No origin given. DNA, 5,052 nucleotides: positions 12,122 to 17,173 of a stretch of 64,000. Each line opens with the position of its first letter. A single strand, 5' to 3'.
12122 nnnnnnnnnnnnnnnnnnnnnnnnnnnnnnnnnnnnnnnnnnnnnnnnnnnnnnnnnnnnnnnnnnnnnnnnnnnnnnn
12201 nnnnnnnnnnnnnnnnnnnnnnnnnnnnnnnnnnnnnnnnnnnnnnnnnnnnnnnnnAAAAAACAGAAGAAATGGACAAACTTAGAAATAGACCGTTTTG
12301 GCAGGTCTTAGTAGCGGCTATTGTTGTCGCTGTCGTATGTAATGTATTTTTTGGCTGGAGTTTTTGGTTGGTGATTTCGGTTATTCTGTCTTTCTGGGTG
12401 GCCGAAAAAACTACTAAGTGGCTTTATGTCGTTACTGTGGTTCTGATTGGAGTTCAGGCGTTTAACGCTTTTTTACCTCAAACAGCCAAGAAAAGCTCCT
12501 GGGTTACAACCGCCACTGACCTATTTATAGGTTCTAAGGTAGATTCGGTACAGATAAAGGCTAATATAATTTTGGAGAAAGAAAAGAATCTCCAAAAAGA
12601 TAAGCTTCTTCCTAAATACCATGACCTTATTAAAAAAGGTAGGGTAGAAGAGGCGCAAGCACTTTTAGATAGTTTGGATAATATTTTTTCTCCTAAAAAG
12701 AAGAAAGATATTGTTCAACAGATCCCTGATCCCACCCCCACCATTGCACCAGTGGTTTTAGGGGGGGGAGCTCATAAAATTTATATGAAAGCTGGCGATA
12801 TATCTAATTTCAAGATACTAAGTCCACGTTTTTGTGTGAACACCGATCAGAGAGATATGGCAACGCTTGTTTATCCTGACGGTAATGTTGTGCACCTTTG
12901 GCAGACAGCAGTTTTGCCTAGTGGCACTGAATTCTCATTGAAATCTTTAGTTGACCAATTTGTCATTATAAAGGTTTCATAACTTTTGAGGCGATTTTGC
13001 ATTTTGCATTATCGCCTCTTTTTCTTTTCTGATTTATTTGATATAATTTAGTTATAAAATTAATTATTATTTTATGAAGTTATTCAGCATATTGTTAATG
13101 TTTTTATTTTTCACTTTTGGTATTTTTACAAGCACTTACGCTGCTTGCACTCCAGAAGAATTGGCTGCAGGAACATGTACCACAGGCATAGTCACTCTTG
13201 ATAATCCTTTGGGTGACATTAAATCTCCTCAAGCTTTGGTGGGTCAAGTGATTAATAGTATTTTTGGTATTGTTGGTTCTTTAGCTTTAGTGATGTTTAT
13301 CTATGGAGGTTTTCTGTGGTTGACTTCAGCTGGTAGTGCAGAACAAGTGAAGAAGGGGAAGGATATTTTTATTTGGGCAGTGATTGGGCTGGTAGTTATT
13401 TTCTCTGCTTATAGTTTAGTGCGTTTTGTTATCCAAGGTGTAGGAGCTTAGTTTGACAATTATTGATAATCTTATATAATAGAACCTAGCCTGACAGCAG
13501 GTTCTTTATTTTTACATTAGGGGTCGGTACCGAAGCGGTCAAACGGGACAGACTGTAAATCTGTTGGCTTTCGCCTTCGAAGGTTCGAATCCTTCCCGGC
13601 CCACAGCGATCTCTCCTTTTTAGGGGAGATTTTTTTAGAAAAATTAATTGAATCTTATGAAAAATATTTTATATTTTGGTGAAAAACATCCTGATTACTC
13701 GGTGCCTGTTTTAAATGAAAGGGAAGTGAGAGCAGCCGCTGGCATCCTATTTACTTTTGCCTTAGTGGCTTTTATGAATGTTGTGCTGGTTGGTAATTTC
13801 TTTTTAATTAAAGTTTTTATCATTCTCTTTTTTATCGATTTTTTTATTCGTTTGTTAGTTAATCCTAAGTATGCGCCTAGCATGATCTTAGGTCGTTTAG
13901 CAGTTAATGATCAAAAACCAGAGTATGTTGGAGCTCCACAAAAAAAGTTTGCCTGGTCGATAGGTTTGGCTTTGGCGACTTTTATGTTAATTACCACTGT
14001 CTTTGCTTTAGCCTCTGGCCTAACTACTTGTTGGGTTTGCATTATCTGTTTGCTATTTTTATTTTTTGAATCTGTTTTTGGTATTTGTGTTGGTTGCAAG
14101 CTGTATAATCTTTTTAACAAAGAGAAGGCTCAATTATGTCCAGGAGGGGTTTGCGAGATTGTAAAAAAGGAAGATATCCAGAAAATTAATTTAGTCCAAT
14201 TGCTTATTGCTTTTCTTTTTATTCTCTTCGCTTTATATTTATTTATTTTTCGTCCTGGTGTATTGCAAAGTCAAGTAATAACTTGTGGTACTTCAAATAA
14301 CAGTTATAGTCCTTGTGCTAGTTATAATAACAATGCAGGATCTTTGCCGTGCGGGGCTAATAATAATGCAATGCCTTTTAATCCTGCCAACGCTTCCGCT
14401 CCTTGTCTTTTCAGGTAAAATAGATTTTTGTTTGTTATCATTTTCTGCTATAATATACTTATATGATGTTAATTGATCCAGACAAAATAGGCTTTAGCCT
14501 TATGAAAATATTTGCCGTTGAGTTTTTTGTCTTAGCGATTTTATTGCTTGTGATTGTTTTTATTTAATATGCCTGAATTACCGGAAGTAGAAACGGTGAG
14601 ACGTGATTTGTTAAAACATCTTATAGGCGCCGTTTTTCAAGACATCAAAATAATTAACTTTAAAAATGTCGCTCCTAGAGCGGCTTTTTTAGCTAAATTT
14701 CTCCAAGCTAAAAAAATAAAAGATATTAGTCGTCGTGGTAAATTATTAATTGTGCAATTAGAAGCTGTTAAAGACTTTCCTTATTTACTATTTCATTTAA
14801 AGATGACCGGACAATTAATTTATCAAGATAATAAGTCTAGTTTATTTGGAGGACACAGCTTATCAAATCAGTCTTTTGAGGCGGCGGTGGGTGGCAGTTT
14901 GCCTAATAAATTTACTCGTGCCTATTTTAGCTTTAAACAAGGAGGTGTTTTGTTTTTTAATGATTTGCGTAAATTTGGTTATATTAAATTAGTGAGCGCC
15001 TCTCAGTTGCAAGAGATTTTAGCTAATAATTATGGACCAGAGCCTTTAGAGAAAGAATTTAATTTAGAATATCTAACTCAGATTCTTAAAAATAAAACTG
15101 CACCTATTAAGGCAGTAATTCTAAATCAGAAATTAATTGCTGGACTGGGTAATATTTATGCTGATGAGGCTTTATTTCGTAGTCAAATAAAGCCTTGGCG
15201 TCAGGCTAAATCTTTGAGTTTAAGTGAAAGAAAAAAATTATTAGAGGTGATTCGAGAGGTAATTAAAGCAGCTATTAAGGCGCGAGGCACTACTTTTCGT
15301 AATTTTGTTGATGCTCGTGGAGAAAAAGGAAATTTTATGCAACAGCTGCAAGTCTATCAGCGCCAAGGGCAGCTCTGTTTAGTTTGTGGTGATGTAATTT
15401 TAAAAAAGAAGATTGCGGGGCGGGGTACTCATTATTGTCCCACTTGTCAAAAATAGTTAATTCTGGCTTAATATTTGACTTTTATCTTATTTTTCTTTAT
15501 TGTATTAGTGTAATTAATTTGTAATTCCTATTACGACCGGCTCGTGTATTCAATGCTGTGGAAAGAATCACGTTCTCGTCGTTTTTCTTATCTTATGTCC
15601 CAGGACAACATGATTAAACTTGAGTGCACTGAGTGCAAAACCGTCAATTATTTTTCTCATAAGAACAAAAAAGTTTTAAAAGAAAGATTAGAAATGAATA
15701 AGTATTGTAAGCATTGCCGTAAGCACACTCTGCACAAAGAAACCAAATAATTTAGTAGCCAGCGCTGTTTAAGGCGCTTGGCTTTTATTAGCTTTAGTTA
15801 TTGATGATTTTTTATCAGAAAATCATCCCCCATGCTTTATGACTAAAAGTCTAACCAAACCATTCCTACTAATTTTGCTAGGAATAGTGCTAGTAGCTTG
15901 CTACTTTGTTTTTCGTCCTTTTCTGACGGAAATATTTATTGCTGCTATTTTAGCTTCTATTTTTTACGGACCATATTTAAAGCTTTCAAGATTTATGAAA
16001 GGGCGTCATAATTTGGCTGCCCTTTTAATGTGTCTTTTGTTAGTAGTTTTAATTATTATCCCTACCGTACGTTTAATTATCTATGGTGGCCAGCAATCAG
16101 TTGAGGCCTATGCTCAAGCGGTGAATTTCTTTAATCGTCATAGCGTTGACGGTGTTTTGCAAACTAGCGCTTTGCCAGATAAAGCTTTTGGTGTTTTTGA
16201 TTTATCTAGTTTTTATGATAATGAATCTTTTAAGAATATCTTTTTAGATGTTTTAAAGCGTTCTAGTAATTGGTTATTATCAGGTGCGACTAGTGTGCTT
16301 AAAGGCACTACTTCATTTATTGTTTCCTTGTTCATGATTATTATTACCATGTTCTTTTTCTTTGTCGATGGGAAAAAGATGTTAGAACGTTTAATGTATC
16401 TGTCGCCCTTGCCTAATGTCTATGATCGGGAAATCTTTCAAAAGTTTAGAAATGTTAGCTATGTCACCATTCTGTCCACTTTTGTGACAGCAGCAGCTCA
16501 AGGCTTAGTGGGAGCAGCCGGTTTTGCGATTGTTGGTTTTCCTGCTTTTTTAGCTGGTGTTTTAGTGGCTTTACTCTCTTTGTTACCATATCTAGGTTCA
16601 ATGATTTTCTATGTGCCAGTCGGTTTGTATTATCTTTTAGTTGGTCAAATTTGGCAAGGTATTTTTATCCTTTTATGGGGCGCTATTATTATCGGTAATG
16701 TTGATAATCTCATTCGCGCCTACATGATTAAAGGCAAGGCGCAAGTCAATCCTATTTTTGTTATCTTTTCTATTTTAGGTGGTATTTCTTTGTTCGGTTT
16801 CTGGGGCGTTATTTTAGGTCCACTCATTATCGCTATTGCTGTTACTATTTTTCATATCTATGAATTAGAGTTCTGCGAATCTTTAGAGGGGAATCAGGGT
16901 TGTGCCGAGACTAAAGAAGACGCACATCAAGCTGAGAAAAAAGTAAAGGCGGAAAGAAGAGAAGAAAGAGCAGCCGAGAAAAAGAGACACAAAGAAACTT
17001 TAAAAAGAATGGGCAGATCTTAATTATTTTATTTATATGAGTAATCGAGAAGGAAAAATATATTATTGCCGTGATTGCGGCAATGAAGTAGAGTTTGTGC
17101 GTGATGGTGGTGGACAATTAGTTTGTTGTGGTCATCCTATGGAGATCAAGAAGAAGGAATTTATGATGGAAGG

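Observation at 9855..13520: tRNA-bracketed 3.7-kb block made only of unassignable membrane or unknown proteins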

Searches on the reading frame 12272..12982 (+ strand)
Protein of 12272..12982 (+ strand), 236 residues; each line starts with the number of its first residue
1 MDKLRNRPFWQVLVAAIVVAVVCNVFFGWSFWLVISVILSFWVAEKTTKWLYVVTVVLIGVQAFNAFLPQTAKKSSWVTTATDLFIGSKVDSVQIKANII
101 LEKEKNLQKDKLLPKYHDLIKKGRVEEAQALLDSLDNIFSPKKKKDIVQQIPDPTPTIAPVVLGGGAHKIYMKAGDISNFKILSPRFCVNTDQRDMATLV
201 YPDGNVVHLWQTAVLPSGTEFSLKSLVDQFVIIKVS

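Call 4: search_protein_families(library=pfam, proteins=[window:12272-12982:+], max_evalue=1)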
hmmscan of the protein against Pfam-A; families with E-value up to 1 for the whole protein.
window:12272-12982:+ (236 aa): 3 families
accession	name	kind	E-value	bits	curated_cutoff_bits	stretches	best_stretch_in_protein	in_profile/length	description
PF19529.4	DUF6057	-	0.001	18.5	29.8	1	9-74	146-212/569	Family of unknown function (DUF6057)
PF24212.1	DUF7433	-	0.063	13.4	24.2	1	189-206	8-25/51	Family of unknown function (DUF7433)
PF09769.14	ApoO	-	0.13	12.6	31.4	1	34-76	74-116/131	Apolipoprotein O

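Call 8: search_protein_families(library=ncbifam, proteins=[window:12272-12982:+], max_evalue=1)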
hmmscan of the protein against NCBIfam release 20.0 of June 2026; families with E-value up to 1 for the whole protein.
window:12272-12982:+ (236 aa): 4 families
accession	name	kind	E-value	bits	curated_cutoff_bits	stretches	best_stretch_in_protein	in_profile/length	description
NF010273.0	PRK13719.1-2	equivalog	0.013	15.2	445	1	2-64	93-153/215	conjugal transfer transcriptional regulator TraJ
TIGR01874.1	cas_cas5a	exception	0.027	14.4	23.05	1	72-126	56-110/173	type I-A CRISPR-associated protein Cas5a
TIGR03781.1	Bac_Flav_CT_K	equivalog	0.08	12.5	152.45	1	9-123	8-116/202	conjugative transposon protein TraK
NF046000.1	MAG1210_fam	subfamily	0.15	10.7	275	1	19-151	72-168/550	MAG1210 family protein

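Call 9: search_protein_families(library=phrogs, proteins=[window:12272-12982:+], max_evalue=1)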
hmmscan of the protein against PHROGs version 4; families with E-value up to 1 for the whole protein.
window:12272-12982:+ (236 aa): 1 family
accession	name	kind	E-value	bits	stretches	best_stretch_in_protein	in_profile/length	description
phrog_36199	-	unknown function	0.34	12.2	1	12-74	8-65/110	-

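Call 10: search_protein_families(library=padloc, proteins=[window:12272-12982:+], max_evalue=1)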
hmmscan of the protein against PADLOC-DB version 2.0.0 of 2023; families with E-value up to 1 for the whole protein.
window:12272-12982:+ (236 aa): 1 family
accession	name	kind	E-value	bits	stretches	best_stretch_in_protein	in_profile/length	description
PDLC00946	Cas5a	-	0.0071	14.4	1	72-126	56-110/173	"CRISPR-associated protein Cas5, subtype I-A/APERN"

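Call 84: search_dna_similar(query=window:12272-12982:+, collection=plasmids, mode=protein, max_evalue=0.001, max_rows=8)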
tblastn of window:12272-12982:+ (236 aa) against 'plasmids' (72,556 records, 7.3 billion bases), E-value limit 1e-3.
No match.

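Call 100: search_solved_structures(query=A8, max_evalue=10)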
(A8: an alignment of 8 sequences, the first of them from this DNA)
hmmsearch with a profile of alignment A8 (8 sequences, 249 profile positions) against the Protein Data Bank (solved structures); distinct sequences matched with E-value up to 10: 12.
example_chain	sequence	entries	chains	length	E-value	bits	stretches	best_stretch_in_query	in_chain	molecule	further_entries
8zvk_A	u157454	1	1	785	1.3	11.9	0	174-223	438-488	AaBgIC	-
7sh3_A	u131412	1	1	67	1.6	11.6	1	93-141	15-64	Synthetic VirB8 Miniprotein Binder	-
6n2y_b1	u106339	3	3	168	1.7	11.5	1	97-206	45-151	ATP synthase subunit b | Bacillus PS3 ATP synthase subunit b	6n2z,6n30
4uy3_A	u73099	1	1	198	1.7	11.5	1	104-147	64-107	SEPTATION RING FORMATION REGULATOR EZRA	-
6n2d_b2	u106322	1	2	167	1.8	11.4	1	97-179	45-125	ATP synthase subunit b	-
9jc1_B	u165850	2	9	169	1.9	11.4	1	97-179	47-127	ATP synthase subunit b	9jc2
9ynu_D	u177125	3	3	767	2.2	11.1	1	115-169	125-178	Transcription initiation factor TFIID subunit 5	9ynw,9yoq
6n2y_b2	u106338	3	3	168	4.4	10.1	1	97-164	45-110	ATP synthase subunit b | Bacillus PS3 ATP synthase subunit b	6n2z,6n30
9jc1_A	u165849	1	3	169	4.5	10.1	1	97-164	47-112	ATP synthase subunit b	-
7aaq_A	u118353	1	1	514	8.7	9.2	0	8-42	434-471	Sugar transport protein 10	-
7aar_A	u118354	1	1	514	8.7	9.2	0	8-42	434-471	Sugar transport protein 10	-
6h7d_A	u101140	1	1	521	9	9.1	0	8-42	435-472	Sugar transport protein 10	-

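Call 102: search_protein_families(library=pfam, alignment_id=A8, max_evalue=0.1)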
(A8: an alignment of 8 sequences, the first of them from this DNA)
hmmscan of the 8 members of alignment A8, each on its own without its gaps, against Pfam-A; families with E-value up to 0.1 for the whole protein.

A. member 1, seq(236 aa): 2 families
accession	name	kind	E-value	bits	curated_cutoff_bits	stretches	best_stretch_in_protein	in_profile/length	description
PF19529.4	DUF6057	-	0.001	18.5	29.8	1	9-74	146-212/569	Family of unknown function (DUF6057)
PF24212.1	DUF7433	-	0.063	13.4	24.2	0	189-206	8-25/51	Family of unknown function (DUF7433)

B. families by the number of members that match (of 8 scanned): 4 families
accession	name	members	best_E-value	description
PF19529.4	DUF6057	2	0.001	Family of unknown function (DUF6057)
PF13567.11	DUF4131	2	0.006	Domain of unknown function (DUF4131)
PF22497.1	DUF6989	1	0.042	Domain of unknown function (DUF6989)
PF24212.1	DUF7433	1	0.063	Family of unknown function (DUF7433)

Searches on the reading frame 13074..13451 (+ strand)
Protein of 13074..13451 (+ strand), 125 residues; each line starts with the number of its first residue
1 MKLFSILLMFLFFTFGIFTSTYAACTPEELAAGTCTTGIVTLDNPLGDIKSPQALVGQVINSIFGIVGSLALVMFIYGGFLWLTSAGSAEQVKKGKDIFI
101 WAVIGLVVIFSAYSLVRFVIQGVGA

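Call 4: search_protein_families(library=pfam, proteins=[window:13074-13451:+], max_evalue=1)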
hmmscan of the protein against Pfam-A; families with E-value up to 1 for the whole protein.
window:13074-13451:+ (125 aa): 6 families
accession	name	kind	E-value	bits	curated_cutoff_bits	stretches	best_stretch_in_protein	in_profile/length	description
PF18895.5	T4SS_pilin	-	5.4e-14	52.5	26.6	1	52-119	5-71/71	Type IV secretion system pilin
PF04956.18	TrbC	-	0.00043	20.9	27.9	1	50-118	35-97/98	TrbC/VIRB2 pilin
PF10326.15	7TM_GPCR_Str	-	0.055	13.3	22.4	1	8-120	37-147/307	Serpentine type 7TM GPCR chemoreceptor Str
PF23567.2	Ubiquitin_IARS1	-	0.16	12.5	22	1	27-68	16-55/92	Isoleucine--tRNA ligase, cytoplasmic, ubiquitin-like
PF13105.11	DUF3959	-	0.36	10.5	25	1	61-110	7-57/238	Protein of unknown function (DUF3959)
PF01578.25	Cytochrom_C_asm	-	0.61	10.1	29.9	1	72-123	162-211/212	Cytochrome C assembly protein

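Call 8: search_protein_families(library=ncbifam, proteins=[window:13074-13451:+], max_evalue=1)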
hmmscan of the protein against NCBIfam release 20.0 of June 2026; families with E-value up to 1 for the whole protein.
window:13074-13451:+ (125 aa): 2 families
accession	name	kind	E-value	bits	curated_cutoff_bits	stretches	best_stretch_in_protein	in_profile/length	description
NF045849.1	ICE_MMCAP2_0565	equivalog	3.2e-07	29.9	40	1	54-121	11-78/80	Mbov_0395 family pilin-like conjugal transfer protein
TIGR04561.1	membra_charge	hypoth_equivalog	0.089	13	30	1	58-84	15-41/82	TIGR04561 family membrane protein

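Call 9: search_protein_families(library=phrogs, proteins=[window:13074-13451:+], max_evalue=1)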
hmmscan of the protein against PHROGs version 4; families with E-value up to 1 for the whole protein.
window:13074-13451:+ (125 aa): 0 families

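Call 10: search_protein_families(library=padloc, proteins=[window:13074-13451:+], max_evalue=1)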
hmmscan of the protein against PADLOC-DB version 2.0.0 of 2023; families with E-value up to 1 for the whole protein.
window:13074-13451:+ (125 aa): 0 families

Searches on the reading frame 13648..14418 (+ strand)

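Call 4: search_protein_families(library=pfam, proteins=[window:13648-14418:+], max_evalue=1)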
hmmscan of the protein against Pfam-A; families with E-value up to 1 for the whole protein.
window:13648-14418:+ (256 aa): 2 families
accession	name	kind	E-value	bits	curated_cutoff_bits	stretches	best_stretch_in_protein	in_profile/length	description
PF14340.12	DUF4395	-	1.7e-25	90.2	24.5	1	23-157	2-129/130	Domain of unknown function (DUF4395)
PF11027.13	DUF2615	-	0.3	11.6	23.4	1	183-219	53-88/104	Protein of unknown function (DUF2615)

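Call 8: search_protein_families(library=ncbifam, proteins=[window:13648-14418:+], max_evalue=1)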
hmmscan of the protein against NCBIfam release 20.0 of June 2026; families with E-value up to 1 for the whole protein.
window:13648-14418:+ (256 aa): 1 family
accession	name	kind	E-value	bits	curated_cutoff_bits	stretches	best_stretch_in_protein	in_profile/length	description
NF009291.0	PRK12651.1-1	equivalog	0.29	11.1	228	1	32-109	30-107/159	Na+/H+ antiporter subunit E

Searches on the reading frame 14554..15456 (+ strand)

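Call 11: search_protein_families(library=pfam, proteins=[window:14554-15456:+], max_evalue=0.00001)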
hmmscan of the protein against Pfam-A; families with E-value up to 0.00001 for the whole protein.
window:14554-15456:+ (300 aa): 3 families
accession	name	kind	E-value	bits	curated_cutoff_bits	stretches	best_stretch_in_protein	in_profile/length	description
PF06831.19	H2TH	-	9.3e-28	96.5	34.7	1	161-249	2-90/93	Formamidopyrimidine-DNA glycosylase H2TH domain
PF01149.29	Fapy_DNA_glyco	-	6.9e-26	91.6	25.5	1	6-144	1-117/117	Formamidopyrimidine-DNA glycosylase N-terminal domain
PF06827.20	zf-FPG_IleRS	-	8.3e-09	35.5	21.3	1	272-300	1-29/30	Zinc finger found in FPG and IleRS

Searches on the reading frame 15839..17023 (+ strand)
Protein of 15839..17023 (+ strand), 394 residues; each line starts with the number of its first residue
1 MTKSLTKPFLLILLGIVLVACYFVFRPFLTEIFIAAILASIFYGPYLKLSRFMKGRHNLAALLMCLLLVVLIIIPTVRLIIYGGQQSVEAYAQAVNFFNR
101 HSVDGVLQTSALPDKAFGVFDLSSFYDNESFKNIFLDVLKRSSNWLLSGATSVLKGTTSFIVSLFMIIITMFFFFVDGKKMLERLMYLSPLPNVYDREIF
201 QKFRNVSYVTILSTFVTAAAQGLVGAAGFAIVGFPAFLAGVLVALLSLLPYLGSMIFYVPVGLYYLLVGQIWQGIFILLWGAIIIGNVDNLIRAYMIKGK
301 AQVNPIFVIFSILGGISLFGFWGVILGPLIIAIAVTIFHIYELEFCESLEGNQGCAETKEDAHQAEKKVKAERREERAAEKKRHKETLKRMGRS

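Call 11: search_protein_families(library=pfam, proteins=[window:15839-17023:+], max_evalue=0.00001)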
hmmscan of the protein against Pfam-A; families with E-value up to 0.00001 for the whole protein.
window:15839-17023:+ (394 aa): 1 family
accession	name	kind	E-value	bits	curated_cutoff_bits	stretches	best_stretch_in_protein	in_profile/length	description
PF01594.21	AI-2E_transport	-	9.8e-46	156.9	34.3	1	11-341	4-326/327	AI-2E family transporter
